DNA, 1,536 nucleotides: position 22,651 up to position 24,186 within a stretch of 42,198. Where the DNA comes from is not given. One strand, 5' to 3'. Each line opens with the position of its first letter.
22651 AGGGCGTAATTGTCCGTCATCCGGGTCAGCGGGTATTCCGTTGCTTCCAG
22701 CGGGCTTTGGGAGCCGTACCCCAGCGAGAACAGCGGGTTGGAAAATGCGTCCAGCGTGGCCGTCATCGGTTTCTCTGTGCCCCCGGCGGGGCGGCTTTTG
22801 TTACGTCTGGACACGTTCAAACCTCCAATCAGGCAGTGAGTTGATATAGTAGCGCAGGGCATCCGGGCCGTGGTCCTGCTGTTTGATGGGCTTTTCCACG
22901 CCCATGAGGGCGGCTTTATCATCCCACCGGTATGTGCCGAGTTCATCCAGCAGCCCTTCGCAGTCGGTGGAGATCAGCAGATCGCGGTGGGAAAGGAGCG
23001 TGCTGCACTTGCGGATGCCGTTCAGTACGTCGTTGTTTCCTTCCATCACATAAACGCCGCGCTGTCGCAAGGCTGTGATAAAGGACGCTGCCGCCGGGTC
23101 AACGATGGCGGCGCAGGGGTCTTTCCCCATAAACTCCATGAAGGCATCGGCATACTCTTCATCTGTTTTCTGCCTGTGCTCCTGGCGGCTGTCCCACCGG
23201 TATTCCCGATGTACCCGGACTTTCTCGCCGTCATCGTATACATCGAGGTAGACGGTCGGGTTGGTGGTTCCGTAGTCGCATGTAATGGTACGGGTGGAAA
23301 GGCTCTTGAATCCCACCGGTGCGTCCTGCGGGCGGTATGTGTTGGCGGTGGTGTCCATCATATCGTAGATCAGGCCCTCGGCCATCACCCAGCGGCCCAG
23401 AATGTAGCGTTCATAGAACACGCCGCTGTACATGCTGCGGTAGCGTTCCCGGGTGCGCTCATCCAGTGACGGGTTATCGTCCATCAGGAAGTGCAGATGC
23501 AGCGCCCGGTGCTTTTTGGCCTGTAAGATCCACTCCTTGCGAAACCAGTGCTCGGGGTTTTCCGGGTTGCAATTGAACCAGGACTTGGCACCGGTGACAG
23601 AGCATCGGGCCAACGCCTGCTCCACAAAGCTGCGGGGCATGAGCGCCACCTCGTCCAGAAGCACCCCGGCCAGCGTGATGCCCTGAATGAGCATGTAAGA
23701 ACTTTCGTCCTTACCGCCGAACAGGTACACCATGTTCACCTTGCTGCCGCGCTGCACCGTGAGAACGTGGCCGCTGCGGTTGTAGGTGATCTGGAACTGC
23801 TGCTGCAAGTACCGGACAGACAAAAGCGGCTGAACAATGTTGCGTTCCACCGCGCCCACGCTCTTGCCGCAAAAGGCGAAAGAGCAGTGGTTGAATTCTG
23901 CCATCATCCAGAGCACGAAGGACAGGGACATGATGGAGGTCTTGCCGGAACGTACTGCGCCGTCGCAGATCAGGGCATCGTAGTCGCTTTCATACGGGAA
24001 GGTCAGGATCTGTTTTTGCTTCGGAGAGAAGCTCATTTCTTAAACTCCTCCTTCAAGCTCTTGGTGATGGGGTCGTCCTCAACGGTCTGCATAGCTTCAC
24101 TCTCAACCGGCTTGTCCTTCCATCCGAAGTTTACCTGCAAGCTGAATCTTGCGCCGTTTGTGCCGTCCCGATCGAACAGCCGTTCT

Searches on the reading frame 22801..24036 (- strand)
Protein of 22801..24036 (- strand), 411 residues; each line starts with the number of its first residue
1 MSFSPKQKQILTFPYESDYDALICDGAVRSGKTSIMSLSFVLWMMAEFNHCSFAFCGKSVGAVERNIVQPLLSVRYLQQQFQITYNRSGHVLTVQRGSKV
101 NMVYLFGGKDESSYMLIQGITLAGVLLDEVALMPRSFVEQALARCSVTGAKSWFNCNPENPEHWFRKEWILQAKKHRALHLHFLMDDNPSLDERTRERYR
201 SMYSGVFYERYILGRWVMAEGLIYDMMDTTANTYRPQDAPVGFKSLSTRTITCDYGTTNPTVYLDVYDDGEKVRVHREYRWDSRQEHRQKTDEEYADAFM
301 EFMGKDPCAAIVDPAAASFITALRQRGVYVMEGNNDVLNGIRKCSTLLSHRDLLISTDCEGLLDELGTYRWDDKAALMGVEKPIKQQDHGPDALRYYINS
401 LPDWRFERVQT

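Call 67: search_protein_families(library=phrogs, proteins=[window:22801-24036:-], max_evalue=0.00001)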
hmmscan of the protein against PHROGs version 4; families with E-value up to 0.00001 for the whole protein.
window:22801-24036:- (411 aa): 5 families
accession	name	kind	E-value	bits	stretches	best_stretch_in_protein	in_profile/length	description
phrog_2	-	head and packaging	2.3e-43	150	1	4-399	267-590/807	terminase large subunit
phrog_10250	-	head and packaging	2.8e-35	123.1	1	199-400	1-214/228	terminase large subunit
phrog_5653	-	head and packaging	1.1e-17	65.5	1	214-399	1-178/199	terminase large subunit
phrog_6672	-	head and packaging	1.4e-12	48.4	1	310-401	37-129/145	terminase large subunit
phrog_979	-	head and packaging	5.6e-07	29.6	1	4-167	155-312/642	terminase large subunit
